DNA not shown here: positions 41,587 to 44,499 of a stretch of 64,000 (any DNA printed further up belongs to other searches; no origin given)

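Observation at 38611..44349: Tight four-gene envelope operon of unknown function: transglutaminase-like secreted protein, TPR/CsgG-like lipoprotein, LPP20-like lipoprotein and a small MTH1187-like protein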

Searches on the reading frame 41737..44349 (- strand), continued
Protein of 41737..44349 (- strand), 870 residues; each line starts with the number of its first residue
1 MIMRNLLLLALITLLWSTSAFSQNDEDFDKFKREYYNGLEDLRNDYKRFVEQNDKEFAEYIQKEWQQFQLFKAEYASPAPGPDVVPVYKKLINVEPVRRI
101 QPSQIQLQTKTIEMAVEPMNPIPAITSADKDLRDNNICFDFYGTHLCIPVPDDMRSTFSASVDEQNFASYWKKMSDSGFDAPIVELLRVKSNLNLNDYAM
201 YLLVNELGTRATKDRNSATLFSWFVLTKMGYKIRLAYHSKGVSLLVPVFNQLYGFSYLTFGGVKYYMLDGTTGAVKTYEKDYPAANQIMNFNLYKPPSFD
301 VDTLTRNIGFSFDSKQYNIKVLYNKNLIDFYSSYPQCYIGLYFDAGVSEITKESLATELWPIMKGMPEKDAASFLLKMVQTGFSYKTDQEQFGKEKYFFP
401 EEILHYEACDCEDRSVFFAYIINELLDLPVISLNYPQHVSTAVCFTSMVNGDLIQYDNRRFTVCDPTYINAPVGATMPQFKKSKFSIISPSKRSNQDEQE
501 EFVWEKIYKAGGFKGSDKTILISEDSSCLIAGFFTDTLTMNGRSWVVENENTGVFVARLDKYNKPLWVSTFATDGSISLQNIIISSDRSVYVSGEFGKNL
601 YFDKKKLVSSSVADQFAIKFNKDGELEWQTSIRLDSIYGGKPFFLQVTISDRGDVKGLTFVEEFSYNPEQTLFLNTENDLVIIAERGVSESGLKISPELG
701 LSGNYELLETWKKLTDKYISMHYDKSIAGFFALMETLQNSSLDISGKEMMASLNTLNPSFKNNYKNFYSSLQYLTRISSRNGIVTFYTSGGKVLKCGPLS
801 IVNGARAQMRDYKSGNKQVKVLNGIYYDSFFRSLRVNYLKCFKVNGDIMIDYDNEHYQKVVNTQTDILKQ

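Call 38: find_related_loci(query=A1, collection=genome_contigs, flank=10000)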
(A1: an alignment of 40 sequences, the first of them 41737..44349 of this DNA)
Query A1 (870 aa) in genome_contigs; peptide patterns used: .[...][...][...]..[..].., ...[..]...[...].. (x = any residue, [..] = any of these).
599 stretches matched a pattern (row limit reached: there are more); 585 encode a relative of the query (tblastn E <= 1e-3); the best 80 are kept; 80 distinct loci.
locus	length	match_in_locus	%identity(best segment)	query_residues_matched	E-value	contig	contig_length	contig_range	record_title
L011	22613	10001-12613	35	2-869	1e-171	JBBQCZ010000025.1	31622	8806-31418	MAG: Bacteroidales bacterium isolate Co_metawrap_1202 Cmw_1202_k141_2533869_length_31622_cov_11.9986, whole genome shotg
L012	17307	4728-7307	34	12-868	4e-161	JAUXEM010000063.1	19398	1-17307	MAG: Salinivirgaceae bacterium isolate CSMAG_2877 CSMAG_2877_k117_422230_length_19398_cov_12.0000, whole genome shotgun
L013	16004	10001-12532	34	23-868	3e-158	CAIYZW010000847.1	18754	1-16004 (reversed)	MAG: uncultured Bacteroidetes bacterium isolate Ja1_bin-3933 genome assembly, contig: bin-3933:0847/1089, whole genome s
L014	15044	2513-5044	34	23-868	4e-157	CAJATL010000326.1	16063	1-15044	MAG: uncultured Bacteroidetes bacterium isolate Loc090907-6m_bin-095 genome assembly, contig: bin-095:326/424, whole gen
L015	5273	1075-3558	34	39-868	1e-159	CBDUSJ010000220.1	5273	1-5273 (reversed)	MAG TPA_asm: uncultured bacterium isolate SRR21487742_binner13_Refined_23 genome assembly, contig: ERZ26661670.11203, wh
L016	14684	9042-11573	32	23-869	1e-155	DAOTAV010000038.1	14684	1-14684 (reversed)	MAG TPA_asm: Salinivirgaceae bacterium isolate AMR_MDS_2024 NODE_3447_length_14684_cov_4.711942, whole genome shotgun se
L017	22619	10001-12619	32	2-869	4e-153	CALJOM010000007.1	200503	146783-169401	MAG: uncultured Bacteroidales bacterium isolate R1_Bin_METABAT__308_1 genome assembly, contig: c_000000569765, whole gen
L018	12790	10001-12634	31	6-868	2e-152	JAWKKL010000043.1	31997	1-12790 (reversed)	MAG: Bacteroidales bacterium isolate ABC1.42 ABC1.42.fa-43, whole genome shotgun sequence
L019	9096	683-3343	31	3-869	7e-163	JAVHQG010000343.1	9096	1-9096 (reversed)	MAG: Bacteroidales bacterium isolate WB02no9_34_13 NODE_7549_length_9096_cov_7.963610, whole genome shotgun sequence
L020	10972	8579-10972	34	7-801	4e-148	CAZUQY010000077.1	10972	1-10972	MAG TPA_asm: uncultured Bacteroidales bacterium isolate binchicken_co243_242 genome assembly, contig: NODE_5365_length_1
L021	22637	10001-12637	32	3-869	8e-148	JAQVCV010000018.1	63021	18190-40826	MAG: Bacteroidales bacterium isolate STD2_97 NODE_1566_length_63021_cov_4.536204_Sandtown_D2, whole genome shotgun seque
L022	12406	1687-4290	33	8-868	8e-147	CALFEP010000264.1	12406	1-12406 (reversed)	MAG TPA_asm: uncultured Bacteroidetes bacterium isolate SRR3330207_bin.16_CONCOCT_v1.1_MAG genome assembly, contig: ERZ7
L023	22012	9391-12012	32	2-869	2e-146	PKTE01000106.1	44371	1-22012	MAG: Salinivirgaceae bacterium isolate BM715 sc_439, whole genome shotgun sequence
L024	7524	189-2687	32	25-868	1e-146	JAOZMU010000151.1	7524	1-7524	MAG: Bacteroidales bacterium isolate GMC3.metabat2.81 GMC3_4189_length_7524_cov_8.870532, whole genome shotgun sequence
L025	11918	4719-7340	31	7-868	5e-146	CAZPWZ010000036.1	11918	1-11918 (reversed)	MAG TPA_asm: uncultured Draconibacterium sp. isolate SRP302447_co3_194 genome assembly, contig: NODE_15073_length_11918_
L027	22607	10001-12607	32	6-868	3e-145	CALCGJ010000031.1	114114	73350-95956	MAG TPA_asm: uncultured Bacteroidetes bacterium isolate ERR2206790_bin.55_CONCOCT_v1.1_MAG genome assembly, contig: ERZ8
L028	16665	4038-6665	32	7-868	4e-144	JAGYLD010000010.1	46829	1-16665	MAG: Bacteroidales bacterium isolate M50B84 10, whole genome shotgun sequence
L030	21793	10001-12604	31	6-869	1e-142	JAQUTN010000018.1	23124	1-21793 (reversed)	MAG: Bacteroidales bacterium isolate STD2_120 NODE_7942_length_23124_cov_5.800844_Sandtown_D2, whole genome shotgun sequ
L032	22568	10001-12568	32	23-869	2e-142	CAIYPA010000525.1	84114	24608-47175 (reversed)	MAG: uncultured Bacteroidia bacterium isolate AM-2014_bin-3952 genome assembly, contig: bin-3952:525/584, whole genome s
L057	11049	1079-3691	33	1-868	1e-148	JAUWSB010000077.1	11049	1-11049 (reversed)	MAG: Bacteroidota bacterium isolate CSMAG_2543 CSMAG_2543_k127_309796_length_11049_cov_272.2677, whole genome shotgun se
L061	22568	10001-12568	29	6-868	7e-121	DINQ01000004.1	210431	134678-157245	MAG TPA_asm: Bacteroidales bacterium UBA5536 UBA5536_contig_217, whole genome shotgun sequence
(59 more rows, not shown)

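Call 44: search_protein_families(library=pfam, proteins=[L013:8090-8680:+, L013:8709-9815:+, L013:12539-13324:+, L013:13302-15320:+, L013:3719-5455:-, L013:6249-7256:-, L013:2685-3647:-, L013:5467-6249:-], max_evalue=0.01)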
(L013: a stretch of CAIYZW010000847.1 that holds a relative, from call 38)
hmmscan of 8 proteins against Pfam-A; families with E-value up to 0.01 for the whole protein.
L013:8090-8680:+ (197 aa): 0 families

L013:8709-9815:+ (369 aa): 0 families

L013:12539-13324:+ (262 aa): 1 family
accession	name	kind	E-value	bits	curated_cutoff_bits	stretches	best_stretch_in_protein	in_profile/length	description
PF13620.12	CarboxypepD_reg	-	0.0025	18.6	32.3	1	55-113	10-73/82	Carboxypeptidase regulatory-like domain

L013:13302-15320:+ (673 aa): 5 families
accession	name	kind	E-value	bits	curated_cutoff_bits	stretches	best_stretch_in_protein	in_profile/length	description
PF08308.17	PEGA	-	1.2e-54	182.5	20.8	5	361-426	3-70/71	PEGA domain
PF13620.12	CarboxypepD_reg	-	9.3e-11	42.4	32.3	0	251-287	44-81/82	Carboxypeptidase regulatory-like domain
PF11008.14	DUF2846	-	2.8e-06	27.8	34.3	0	228-280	23-73/92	Protein of unknown function (DUF2846)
PF13715.12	CarbopepD_reg_2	-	0.00075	19.9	32.2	0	252-289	41-78/88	CarboxypepD_reg-like domain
PF20608.4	Phage_tube_C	-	0.0093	16.7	24.1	0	313-345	47-79/82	Phage tail tube protein C-terminal domain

L013:3719-5455:- (579 aa): 2 families
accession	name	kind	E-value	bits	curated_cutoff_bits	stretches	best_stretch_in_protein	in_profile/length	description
PF00656.27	Peptidase_C14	-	6.2e-20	72.3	21.4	1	331-564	2-224/233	Caspase domain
PF07705.17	CARDB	-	3.6e-07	30.8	22.7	1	57-133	2-67/101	CARDB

L013:6249-7256:- (336 aa): 1 family
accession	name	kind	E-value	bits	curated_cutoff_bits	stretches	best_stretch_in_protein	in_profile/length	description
PF13313.11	DUF4082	-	0.0029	18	28.4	0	175-289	29-138/143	Domain of unknown function (DUF4082)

L013:2685-3647:- (321 aa): 1 family
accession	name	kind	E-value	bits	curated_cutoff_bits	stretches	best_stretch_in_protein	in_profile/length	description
PF14326.11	DUF4384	-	1.2e-05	25.7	27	1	191-271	1-72/81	Domain of unknown function (DUF4384)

L013:5467-6249:- (261 aa): 1 family
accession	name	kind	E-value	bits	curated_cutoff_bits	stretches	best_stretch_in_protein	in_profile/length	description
PF18935.5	DUF5683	-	1.8e-06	28.5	26.7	1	132-219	7-104/151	Family of unknown function (DUF5683)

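Call 45: search_protein_families(library=pfam, proteins=[L030:13292-15004:+, L030:15041-15592:+, L030:15596-16588:+, L030:16592-17290:+, L030:17300-18226:+, L032:12567-14390:+, L057:4863-6731:+, L021:6497-8083:+, L025:4011-4700:+], max_evalue=0.01)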
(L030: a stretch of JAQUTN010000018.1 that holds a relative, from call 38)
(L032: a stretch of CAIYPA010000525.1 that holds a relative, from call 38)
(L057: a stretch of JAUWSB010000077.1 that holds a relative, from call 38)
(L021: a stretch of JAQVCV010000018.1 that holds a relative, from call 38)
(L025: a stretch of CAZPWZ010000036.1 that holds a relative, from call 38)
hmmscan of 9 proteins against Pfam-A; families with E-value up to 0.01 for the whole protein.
L030:13292-15004:+ (571 aa): 0 families

L030:15041-15592:+ (184 aa): 0 families

L030:15596-16588:+ (331 aa): 1 family
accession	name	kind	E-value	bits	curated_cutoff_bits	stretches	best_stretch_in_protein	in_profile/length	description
PF19672.4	DUF6175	-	1.4e-96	323.5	23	1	28-329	1-293/293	Family of unknown function (DUF6175)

L030:16592-17290:+ (233 aa): 0 families

L030:17300-18226:+ (309 aa): 0 families

L032:12567-14390:+ (608 aa): 1 family
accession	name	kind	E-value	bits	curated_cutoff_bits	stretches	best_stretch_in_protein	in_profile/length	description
PF02169.21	LPP20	-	2.3e-07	31.6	25.9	1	32-103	6-77/97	LPP20 lipoprotein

L057:4863-6731:+ (623 aa): 0 families

L021:6497-8083:+ (529 aa): 1 family
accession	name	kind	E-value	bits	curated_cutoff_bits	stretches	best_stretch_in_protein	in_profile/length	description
PF14326.11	DUF4384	-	4.4e-06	27.1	27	1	403-474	2-80/81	Domain of unknown function (DUF4384)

L025:4011-4700:+ (230 aa): 0 families

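Call 62: search_protein_families(library=pfam, proteins=[L013:8090-8680:+, L027:9264-9980:+, L022:51-1637:+, L028:10376-11206:+, L032:5613-6137:-, L032:2286-3596:-, L032:6174-7859:-, L032:3616-4599:-, L061:12555-14402:+, L014:1218-2327:+], max_evalue=1)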
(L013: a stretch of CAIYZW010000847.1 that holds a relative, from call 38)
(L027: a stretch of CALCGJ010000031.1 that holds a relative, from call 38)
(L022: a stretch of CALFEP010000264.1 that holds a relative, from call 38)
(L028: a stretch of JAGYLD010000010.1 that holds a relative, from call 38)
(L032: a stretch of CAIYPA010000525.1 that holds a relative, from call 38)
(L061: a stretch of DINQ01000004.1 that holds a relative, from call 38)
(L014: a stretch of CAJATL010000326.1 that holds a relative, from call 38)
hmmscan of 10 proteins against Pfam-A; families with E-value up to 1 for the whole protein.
L013:8090-8680:+ (197 aa): 1 family
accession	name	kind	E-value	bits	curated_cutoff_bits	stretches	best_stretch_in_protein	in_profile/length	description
PF11657.13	Activator-TraM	-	0.077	13.4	24.4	1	159-188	27-56/142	Transcriptional activator TraM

L027:9264-9980:+ (239 aa): 2 families
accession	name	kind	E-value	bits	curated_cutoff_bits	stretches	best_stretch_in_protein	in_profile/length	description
PF00854.27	PTR2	-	0.37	10.1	27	1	6-60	117-168/392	POT family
PF00771.25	FHIPEP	-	0.6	9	29.1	1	113-201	305-393/657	FHIPEP family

L022:51-1637:+ (529 aa): 5 families
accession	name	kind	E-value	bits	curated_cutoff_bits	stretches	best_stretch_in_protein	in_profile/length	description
PF14326.11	DUF4384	-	1.6e-08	34.9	27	1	407-475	2-77/81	Domain of unknown function (DUF4384)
PF02169.21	LPP20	-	0.00044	21.1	25.9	1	57-154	8-96/97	LPP20 lipoprotein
PF20782.3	TssR_VWA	-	0.025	14.1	25.7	1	160-235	104-181/304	TssR protein VWA domain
PF07445.17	PriC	-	0.035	14.4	23.3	1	223-299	37-112/174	Primosomal replication protein priC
PF19644.4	DUF6147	-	0.14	12.8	24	1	122-167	40-85/138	Family of unknown function (DUF6147)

L028:10376-11206:+ (277 aa): 5 families
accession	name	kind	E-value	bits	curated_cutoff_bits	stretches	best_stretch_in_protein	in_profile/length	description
PF14326.11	DUF4384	-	2.2e-05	24.9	27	1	148-208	2-55/81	Domain of unknown function (DUF4384)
PF16548.10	FlgT_N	-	0.012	16.6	28.8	1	43-123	16-84/87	Flagellar assembly protein T, N-terminal domain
PF12869.13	tRNA_anti-like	-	0.056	13.5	23.5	1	3-81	3-62/146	tRNA_anti-like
PF20501.3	MbhE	-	0.14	12.6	27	1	79-128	30-79/98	MBH, subunit E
PF12995.12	DUF3879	-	0.28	11.3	27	0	41-81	84-126/181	Domain of unknown function, E. rectale Gene description (DUF3879)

L032:5613-6137:- (175 aa): 1 family
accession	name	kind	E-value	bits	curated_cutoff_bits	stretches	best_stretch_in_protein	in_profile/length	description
PF06112.16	Herpes_capsid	-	0.22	12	25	1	123-170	26-71/172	Gammaherpesvirus capsid protein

L032:2286-3596:- (437 aa): 1 family
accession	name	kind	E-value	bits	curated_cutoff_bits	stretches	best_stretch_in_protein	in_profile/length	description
PF02169.21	LPP20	-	0.05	14.5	25.9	1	39-95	1-56/97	LPP20 lipoprotein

L032:6174-7859:- (562 aa): 0 families

L032:3616-4599:- (328 aa): 2 families
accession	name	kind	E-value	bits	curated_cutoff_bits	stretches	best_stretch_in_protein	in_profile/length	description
PF25058.1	ARM_TT21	-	0.025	15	27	1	207-267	75-137/155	Tetratricopeptide repeat protein 21 ARM repeat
PF08139.17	LPAM_1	-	0.62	11.1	20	0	5-19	1-15/18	Prokaryotic membrane lipoprotein lipid attachment site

L061:12555-14402:+ (616 aa): 2 families
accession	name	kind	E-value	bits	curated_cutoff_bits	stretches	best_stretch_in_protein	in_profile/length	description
PF04341.17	DUF485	-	0.0067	16.8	28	1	529-566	5-42/88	Protein of unknown function, DUF485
PF13576.12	Pentapeptide_3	-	0.079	13.6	27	0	197-215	10-27/48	Pentapeptide repeats (9 copies)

L014:1218-2327:+ (370 aa): 0 families

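Call 76: fold_search(model_id=the predicted structure, library=pdb)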
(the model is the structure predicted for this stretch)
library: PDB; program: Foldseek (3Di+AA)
matches with E <= 10: 455; with E <= 0.001: 0
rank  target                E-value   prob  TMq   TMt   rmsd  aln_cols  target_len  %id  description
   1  7fh7                  1.1e-03  1.00  0.13  0.17  11.1       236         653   15  Friedel-Crafts alkylation enzyme CylK mutant Y37F (released 2022-02-16)
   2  9e5c_1m               2.1e-03  0.66  0.11  0.18  24.9       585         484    8  Cryo-EM structure of 96 nm repeat of microtubule doublet from T. brucei flagellum (released 2025-03-12)
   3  7fh8                  2.2e-03  1.00  0.13  0.17  11.2       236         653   14  Friedel-Crafts alkylation enzyme CylK mutant H391A (released 2022-02-16)
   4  7fh6                  3.0e-03  1.00  0.12  0.16  10.7       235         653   15  Friedel-Crafts alkylation enzyme CylK (released 2022-02-16)
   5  7roo                  7.1e-03  1.00  0.12  0.16  11.3       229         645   14  Crystal structure of Friedel-Crafts alkylating enzyme CylK from Cylindospermum licheniforme with bromide (released 2022-03-23)
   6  7ron                  1.1e-02  1.00  0.12  0.16  11.1       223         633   14  Crystal structure of the Friedel-Crafts alkylating enzyme CylK from Cylindospermum licheniforme (released 2022-03-23)
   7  3s9j                  1.2e-02  0.38  0.09  0.18  17.2       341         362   10  Crystal structure of a member of duf4221 family (BVU_1028) from Bacteroides vulgatus atcc 8482 at 1.75 A resolution (released 2011-06-22)
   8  9lp3_B                1.5e-02  0.72  0.14  0.21  17.7       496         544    8  Crystal structure of Aromatic Dioxygenase CpuAdo(Coniochaeta pulveracea) (released 2026-01-28)
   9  8fjp_A                2.4e-02  0.11  0.09  0.04  21.3       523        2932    9  Cryo-EM structure of native mosquito salivary gland surface protein 1 (SGS1) (released 2023-03-01)
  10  3kd4_A                2.8e-02  0.38  0.11  0.18  23.1       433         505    7  CRYSTAL STRUCTURE OF A PUTATIVE PROTEASE (BDI_1141) FROM PARABACTEROIDES DISTASONIS ATCC 8503 AT 2.00 A RESOLUTION (released 2009-11-24)
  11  3isr_A                3.2e-02  0.90  0.11  0.31  16.8       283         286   10  The Crystal Structure of a Putative Cysteine Protease from Cytophaga hutchinsonii to 1.9A (released 2009-09-08)
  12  3isr_C                3.7e-02  0.89  0.12  0.31  17.1       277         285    9  The Crystal Structure of a Putative Cysteine Protease from Cytophaga hutchinsonii to 1.9A (released 2009-09-08)
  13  9lp3_A                5.3e-02  0.51  0.14  0.21  16.4       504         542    7  Crystal structure of Aromatic Dioxygenase CpuAdo(Coniochaeta pulveracea) (released 2026-01-28)
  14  5kk0_A                5.5e-02  0.35  0.09  0.16  20.3       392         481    9  Synechocystis ACO mutant - T136A (released 2016-07-13)
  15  5kja_B                6.4e-02  0.33  0.09  0.16  20.3       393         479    9  Synechocystis apocarotenoid oxygenase (ACO) mutant - Trp149Ala (released 2016-08-03)
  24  3isr_B                8.1e-02  0.80  0.12  0.32  17.3       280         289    9  The Crystal Structure of a Putative Cysteine Protease from Cytophaga hutchinsonii to 1.9A (released 2009-09-08)
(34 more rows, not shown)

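Call 85: search_protein_families(library=padloc, proteins=[window:41737-44349:-], max_evalue=0.01)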
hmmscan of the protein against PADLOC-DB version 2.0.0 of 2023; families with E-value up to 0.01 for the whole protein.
window:41737-44349:- (870 aa): 0 families
